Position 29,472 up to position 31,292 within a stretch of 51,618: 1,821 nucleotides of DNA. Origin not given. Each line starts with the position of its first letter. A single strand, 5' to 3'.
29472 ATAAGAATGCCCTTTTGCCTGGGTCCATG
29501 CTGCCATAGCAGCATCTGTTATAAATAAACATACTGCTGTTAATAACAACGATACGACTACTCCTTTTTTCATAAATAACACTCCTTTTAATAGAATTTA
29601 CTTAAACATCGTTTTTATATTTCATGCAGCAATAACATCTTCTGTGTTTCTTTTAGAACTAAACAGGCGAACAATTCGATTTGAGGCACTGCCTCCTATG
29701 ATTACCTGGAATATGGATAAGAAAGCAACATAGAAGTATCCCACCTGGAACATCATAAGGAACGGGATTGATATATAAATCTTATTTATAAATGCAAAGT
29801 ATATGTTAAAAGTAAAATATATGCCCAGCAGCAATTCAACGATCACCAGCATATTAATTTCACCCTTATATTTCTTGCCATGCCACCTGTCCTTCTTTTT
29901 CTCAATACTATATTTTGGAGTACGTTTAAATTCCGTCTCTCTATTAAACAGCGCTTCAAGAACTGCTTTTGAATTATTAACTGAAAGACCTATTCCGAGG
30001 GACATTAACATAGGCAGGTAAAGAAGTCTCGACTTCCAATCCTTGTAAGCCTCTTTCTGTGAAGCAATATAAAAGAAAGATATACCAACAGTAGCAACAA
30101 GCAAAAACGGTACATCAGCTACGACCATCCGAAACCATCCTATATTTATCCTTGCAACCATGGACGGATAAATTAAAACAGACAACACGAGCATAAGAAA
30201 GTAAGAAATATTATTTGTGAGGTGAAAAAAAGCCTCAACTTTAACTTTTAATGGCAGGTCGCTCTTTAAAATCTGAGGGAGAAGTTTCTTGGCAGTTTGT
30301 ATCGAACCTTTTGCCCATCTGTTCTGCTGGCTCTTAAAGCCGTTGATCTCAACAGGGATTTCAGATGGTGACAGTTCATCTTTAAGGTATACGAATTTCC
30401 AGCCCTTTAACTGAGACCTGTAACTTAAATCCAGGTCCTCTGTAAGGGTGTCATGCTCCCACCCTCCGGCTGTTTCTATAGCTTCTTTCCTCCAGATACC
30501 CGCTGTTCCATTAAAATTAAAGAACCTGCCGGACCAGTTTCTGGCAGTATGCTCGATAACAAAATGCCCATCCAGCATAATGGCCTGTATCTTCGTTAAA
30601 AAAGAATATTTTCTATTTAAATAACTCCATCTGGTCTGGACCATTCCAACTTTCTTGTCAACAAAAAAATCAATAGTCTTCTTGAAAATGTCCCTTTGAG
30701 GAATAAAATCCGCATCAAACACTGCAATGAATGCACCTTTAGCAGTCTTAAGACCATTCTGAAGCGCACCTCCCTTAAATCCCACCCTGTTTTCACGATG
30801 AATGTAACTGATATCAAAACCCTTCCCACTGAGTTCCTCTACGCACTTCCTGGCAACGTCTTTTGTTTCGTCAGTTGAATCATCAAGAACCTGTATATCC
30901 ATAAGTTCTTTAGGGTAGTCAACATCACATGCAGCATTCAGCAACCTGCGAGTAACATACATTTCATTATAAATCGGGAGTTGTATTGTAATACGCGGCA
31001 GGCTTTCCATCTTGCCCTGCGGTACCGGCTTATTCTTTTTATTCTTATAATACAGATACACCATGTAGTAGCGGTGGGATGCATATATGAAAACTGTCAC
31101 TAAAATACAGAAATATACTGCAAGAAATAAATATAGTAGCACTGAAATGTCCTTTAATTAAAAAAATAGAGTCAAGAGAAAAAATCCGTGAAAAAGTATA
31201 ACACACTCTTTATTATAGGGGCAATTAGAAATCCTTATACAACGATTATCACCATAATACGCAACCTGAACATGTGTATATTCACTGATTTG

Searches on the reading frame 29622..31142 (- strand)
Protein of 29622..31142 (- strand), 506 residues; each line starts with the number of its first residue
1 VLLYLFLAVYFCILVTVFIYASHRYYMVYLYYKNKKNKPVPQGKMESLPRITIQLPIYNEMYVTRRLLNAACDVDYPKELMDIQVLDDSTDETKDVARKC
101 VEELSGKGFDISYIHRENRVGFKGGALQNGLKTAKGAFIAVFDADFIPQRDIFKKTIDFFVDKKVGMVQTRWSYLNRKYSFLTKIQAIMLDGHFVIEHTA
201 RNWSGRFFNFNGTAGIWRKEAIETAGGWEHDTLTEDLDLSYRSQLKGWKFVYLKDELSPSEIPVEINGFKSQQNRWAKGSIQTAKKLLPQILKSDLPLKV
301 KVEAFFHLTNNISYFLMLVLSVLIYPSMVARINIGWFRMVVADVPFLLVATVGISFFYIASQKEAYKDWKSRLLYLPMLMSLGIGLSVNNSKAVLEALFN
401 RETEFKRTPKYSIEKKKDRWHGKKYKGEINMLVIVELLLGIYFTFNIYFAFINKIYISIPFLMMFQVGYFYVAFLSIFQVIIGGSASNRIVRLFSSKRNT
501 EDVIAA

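Call 6: search_protein_families(library=pfam, proteins=[window:29622-31142:-], max_evalue=0.001)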
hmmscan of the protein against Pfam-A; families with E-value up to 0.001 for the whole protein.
window:29622-31142:- (506 aa): 4 families
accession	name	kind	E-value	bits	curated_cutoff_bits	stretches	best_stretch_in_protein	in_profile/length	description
PF13641.12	Glyco_tranf_2_3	-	2.9e-23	83.5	27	1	49-279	1-230/230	Glycosyltransferase like family 2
PF13632.12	Glyco_trans_2_3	-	1.1e-19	71.5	27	1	139-352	2-196/198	Glycosyl transferase family group 2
PF00535.33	Glycos_transf_2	-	4.8e-17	62.8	23.3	1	54-181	3-124/168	Glycosyl transferase family 2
PF13506.12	Glyco_transf_21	-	2e-09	37.6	21.7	1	123-278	18-174/174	Glycosyl transferase family 21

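Call 71: search_protein_families(library=ncbifam, proteins=[window:29622-31142:-], max_evalue=0.00001)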
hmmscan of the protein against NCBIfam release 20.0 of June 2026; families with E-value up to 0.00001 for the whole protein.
window:29622-31142:- (506 aa): 15 families
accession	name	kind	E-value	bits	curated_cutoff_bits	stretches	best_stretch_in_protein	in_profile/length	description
TIGR03030.1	CelA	equivalog_domain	5.1e-38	130.6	699.1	1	13-302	93-398/714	UDP-forming cellulose synthase catalytic subunit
TIGR03937.1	PgaC_IcaA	equivalog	1.1e-34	120.1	422.3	1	5-360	3-350/407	poly-beta-1,6-N-acetyl-D-glucosamine synthase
NF008558.0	PRK11498.1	equivalog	4.1e-30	104.4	992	1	26-318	251-541/872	UDP-forming cellulose synthase catalytic subunit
TIGR03111.1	glyc2_xrt_Gpos1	hypoth_equivalog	1.1e-16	60.7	363.95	1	41-378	41-391/439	TIGR03111 family XrtG-associated glycosyltransferase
TIGR03965.1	mycofact_glyco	equivalog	1.2e-13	50.7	280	1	41-252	67-272/467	mycofactocin biosynthesis glycosyltransferase MftF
NF053846.1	glyco_with_XrtP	equivalog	7.1e-12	44.7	520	1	225-335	244-349/440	XrtP-associated glycosyltransferase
TIGR04242.1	nodulat_NodC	equivalog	3.5e-11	42.7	550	1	17-340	13-339/395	chitooligosaccharide synthase NodC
NF041865.1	EpsU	equivalog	1.8e-08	33.8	700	1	14-302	6-287/394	exopolysaccharide biosynthesis GT2 family glycosyltransferase EpsU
TIGR03472.1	HpnI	equivalog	2e-07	30.2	310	1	12-278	5-270/373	bacteriohopanetetrol glucosamine biosynthesis glycosyltransferase HpnI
NF003962.0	PRK05454.2-5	equivalog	1e-06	27.7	328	1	9-283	98-390/641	glucans biosynthesis glucosyltransferase MdoH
TIGR03469.1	HpnB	hypoth_equivalog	1.6e-06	27.4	379.25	1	35-166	30-166/386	hopene-associated glycosyltransferase HpnB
NF003958.0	PRK05454.2-1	equivalog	2.2e-06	26.1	419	0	2-186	61-254/704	glucans biosynthesis glucosyltransferase MdoH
NF047683.1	TeichurnBiosyTuaG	equivalog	2.3e-06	27.4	400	1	47-185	4-136/252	teichuronic acid biosynthesis protein TuaG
TIGR04283.1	glyco_like_mftF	equivalog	2.8e-06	27.1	182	1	52-278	2-203/221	TIGR04283 family arsenosugar biosynthesis glycosyltransferase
NF041875.1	EPS_EpsD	equivalog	9e-06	25.3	370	0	53-255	3-201/325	exopolysaccharide biosynthesis glycosyltransferase EpsD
